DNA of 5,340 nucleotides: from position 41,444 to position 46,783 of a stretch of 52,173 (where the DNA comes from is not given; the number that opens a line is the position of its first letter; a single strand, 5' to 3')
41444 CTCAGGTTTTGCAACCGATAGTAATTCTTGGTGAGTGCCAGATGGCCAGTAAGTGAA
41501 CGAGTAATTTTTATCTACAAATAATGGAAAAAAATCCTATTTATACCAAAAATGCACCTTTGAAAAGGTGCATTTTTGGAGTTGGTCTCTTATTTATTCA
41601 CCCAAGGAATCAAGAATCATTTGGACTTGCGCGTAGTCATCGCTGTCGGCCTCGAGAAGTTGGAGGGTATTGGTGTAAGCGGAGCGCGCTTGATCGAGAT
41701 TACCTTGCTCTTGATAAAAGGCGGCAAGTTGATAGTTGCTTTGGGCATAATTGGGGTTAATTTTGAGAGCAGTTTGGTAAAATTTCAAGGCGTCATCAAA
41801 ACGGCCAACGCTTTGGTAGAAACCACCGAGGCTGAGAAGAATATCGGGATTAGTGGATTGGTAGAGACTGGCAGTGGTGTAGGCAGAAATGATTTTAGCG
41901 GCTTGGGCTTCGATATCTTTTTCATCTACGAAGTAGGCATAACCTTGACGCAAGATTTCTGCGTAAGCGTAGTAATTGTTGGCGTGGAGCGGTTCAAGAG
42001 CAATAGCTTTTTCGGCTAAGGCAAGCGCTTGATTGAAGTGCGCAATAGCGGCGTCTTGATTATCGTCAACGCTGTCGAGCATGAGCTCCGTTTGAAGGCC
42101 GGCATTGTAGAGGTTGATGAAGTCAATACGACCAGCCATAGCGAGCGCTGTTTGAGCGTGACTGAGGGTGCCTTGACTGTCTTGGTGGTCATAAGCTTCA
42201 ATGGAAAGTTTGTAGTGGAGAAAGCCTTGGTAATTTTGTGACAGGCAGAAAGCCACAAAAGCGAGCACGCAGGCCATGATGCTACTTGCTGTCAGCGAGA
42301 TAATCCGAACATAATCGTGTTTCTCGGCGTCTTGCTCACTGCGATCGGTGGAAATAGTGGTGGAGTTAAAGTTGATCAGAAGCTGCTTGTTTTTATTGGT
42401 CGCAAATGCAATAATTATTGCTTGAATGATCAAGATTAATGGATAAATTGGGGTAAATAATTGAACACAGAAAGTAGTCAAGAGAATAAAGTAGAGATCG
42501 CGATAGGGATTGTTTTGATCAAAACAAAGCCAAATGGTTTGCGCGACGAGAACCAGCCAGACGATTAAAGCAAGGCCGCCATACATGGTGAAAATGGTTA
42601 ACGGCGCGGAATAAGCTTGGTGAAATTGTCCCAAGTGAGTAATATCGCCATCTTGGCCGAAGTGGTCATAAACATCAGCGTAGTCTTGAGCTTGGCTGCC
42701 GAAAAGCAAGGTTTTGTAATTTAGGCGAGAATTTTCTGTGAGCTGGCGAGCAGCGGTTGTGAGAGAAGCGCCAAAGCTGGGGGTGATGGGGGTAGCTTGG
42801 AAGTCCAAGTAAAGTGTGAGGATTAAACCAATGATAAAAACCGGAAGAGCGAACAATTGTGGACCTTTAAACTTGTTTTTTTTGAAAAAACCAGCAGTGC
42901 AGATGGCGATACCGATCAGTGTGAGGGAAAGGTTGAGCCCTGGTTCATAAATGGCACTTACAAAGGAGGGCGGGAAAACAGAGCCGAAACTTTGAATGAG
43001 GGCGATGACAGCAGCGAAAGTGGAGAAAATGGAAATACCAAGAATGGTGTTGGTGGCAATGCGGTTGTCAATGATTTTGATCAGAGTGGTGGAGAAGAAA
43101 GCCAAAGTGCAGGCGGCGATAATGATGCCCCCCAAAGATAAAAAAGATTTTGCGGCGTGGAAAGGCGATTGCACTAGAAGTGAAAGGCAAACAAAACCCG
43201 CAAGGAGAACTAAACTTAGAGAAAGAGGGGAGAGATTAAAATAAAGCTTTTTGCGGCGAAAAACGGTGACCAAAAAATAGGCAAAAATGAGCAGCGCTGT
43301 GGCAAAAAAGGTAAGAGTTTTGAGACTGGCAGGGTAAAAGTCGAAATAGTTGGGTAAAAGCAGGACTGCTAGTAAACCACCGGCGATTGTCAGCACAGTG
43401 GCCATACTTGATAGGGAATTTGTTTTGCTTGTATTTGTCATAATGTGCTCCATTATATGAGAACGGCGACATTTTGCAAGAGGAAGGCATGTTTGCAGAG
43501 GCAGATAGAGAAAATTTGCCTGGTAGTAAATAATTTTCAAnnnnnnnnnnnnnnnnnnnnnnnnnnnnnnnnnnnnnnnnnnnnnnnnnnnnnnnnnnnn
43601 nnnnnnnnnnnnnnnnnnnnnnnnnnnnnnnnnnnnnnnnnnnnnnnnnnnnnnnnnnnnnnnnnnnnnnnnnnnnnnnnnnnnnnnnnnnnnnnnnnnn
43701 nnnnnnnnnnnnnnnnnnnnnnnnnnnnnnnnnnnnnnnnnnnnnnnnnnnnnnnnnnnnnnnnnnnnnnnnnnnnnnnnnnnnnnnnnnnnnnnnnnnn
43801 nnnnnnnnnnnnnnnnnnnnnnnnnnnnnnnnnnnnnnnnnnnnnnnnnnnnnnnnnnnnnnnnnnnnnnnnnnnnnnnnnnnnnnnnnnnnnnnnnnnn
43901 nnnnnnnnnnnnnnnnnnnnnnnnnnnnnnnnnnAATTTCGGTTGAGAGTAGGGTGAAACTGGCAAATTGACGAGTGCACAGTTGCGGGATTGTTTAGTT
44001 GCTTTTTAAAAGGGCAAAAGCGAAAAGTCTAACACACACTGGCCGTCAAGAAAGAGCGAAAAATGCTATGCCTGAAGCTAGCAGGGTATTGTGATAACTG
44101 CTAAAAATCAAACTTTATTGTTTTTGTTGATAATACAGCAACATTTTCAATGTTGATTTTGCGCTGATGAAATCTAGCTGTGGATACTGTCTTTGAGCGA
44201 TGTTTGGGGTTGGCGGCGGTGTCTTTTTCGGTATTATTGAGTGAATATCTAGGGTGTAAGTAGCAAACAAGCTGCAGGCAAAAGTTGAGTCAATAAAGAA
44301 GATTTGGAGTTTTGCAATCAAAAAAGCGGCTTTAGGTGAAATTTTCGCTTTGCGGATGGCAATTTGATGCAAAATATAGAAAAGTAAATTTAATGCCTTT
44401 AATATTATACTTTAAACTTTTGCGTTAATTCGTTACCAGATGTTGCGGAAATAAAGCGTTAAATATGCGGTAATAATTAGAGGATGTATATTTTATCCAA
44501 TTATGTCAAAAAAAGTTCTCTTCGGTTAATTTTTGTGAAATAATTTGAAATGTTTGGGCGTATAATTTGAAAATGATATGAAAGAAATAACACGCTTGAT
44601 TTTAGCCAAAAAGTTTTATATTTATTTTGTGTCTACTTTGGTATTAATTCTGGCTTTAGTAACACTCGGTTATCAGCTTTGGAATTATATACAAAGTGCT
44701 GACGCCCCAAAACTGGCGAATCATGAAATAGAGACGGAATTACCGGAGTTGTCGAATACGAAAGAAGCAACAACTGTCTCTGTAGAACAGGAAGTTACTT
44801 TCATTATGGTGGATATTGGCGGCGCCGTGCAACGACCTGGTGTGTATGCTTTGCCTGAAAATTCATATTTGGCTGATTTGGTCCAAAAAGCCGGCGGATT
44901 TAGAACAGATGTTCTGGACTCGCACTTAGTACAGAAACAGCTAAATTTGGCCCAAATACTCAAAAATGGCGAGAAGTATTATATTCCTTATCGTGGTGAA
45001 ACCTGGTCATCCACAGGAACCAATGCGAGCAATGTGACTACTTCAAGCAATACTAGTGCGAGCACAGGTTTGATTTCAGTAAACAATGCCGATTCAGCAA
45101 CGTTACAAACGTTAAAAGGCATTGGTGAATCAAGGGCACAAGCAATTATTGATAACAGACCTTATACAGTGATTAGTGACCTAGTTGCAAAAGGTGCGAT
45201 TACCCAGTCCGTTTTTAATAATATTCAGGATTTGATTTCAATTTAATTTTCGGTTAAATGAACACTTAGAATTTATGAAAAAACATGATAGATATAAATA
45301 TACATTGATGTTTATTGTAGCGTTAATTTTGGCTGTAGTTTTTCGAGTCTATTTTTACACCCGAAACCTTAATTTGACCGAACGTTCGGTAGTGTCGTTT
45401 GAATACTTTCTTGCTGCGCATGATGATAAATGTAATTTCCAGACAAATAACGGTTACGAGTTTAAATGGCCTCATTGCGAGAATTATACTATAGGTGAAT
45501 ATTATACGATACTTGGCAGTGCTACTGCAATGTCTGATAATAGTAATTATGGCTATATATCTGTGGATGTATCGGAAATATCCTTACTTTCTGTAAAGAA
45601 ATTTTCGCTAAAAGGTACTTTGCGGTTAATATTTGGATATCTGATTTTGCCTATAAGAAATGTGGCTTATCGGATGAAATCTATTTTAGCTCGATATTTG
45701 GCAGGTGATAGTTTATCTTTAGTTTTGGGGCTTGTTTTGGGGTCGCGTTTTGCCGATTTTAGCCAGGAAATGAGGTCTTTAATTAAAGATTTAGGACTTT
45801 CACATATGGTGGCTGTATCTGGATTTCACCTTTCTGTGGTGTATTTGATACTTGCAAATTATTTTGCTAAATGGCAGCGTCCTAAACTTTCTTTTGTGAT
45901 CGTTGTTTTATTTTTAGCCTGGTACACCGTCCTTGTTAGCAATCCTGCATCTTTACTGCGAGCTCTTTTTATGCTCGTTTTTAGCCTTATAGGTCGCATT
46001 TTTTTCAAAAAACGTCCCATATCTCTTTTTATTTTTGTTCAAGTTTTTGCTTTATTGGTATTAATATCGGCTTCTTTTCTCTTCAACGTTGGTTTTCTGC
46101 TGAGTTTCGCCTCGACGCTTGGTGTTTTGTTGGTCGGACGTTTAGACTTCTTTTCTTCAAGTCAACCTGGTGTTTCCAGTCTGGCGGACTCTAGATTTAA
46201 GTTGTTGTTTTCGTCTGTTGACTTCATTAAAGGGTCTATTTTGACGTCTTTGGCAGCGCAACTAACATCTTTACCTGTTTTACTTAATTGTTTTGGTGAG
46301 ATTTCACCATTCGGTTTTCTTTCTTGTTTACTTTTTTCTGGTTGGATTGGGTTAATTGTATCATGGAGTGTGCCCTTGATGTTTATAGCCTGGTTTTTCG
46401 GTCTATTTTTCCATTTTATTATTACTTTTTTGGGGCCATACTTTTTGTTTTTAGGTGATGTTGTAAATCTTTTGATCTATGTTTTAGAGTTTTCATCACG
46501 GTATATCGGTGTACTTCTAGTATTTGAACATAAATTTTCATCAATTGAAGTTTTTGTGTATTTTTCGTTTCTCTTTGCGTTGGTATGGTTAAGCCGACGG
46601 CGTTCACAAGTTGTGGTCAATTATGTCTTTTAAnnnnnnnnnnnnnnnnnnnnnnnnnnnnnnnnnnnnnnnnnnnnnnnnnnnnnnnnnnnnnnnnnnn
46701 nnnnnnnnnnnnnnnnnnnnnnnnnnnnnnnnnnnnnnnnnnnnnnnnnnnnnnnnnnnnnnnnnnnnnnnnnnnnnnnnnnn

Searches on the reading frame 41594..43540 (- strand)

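Call 89: search_protein_families(library=pfam, proteins=[window:41594-43540:-], max_evalue=0.0001)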
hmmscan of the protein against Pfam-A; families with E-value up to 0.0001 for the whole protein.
window:41594-43540:- (648 aa): 12 families
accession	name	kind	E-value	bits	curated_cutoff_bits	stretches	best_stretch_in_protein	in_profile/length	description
PF00515.34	TPR_1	-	1.7e-12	47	27.8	1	566-598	2-34/34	Tetratricopeptide repeat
PF13431.12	TPR_17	-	2.8e-12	46.3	24.4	1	587-619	1-33/34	Tetratricopeptide repeat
PF13424.12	TPR_12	-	3.8e-11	43.4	30.1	0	599-639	3-44/77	Tetratricopeptide repeat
PF07719.23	TPR_2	-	3.9e-10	39.5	27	0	567-598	3-34/34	Tetratricopeptide repeat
PF14559.12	TPR_19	-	5.5e-09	36.7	25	1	579-639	5-61/68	Tetratricopeptide repeat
PF13181.12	TPR_8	-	1e-08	35.1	25.7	0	566-598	2-34/34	Tetratricopeptide repeat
PF13428.12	TPR_14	-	8e-08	32.7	23.5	0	565-606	1-42/44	Tetratricopeptide repeat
PF13414.12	TPR_11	-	1.1e-07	31.8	26.8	1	579-613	8-42/42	TPR repeat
PF13176.12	TPR_7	-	4.7e-07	29.8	27.9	0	568-594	2-28/36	Tetratricopeptide repeat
PF24885.1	TPR_NPHP3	-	1.4e-05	25.1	100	1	533-645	75-188/239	Nephrocystin-3 TPR domain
PF13374.12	TPR_10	-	4.7e-05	23.7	27.5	0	568-594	5-31/42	Tetratricopeptide repeat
PF05843.20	Suf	-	8.7e-05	21.7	24.7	0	543-636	258-351/532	Suppressor of forked protein (Suf)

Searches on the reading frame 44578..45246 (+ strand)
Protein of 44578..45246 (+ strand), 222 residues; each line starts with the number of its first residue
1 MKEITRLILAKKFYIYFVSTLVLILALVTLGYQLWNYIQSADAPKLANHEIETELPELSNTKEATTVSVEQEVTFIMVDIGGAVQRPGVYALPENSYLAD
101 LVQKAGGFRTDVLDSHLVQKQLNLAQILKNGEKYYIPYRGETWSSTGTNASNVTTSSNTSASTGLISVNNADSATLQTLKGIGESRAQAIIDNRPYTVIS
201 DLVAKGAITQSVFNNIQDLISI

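Call 89: search_protein_families(library=pfam, proteins=[window:44578-45246:+], max_evalue=0.0001)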
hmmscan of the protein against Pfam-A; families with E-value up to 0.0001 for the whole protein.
window:44578-45246:+ (222 aa): 2 families
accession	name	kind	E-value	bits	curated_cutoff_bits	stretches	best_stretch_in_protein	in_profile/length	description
PF10531.15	SLBB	-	1.3e-08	35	27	1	77-113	1-37/55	SLBB domain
PF12836.13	HHH_3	-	5.8e-08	33.2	27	1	165-220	5-64/65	Helix-hairpin-helix motif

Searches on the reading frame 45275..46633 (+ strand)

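Call 89: search_protein_families(library=pfam, proteins=[window:45275-46633:+], max_evalue=0.0001)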
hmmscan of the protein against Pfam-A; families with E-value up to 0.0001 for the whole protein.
window:45275-46633:+ (452 aa): 1 family
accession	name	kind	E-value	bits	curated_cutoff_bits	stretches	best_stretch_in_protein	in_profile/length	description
PF03772.21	Competence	-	1.6e-30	106.8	23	1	153-442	1-269/270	Competence protein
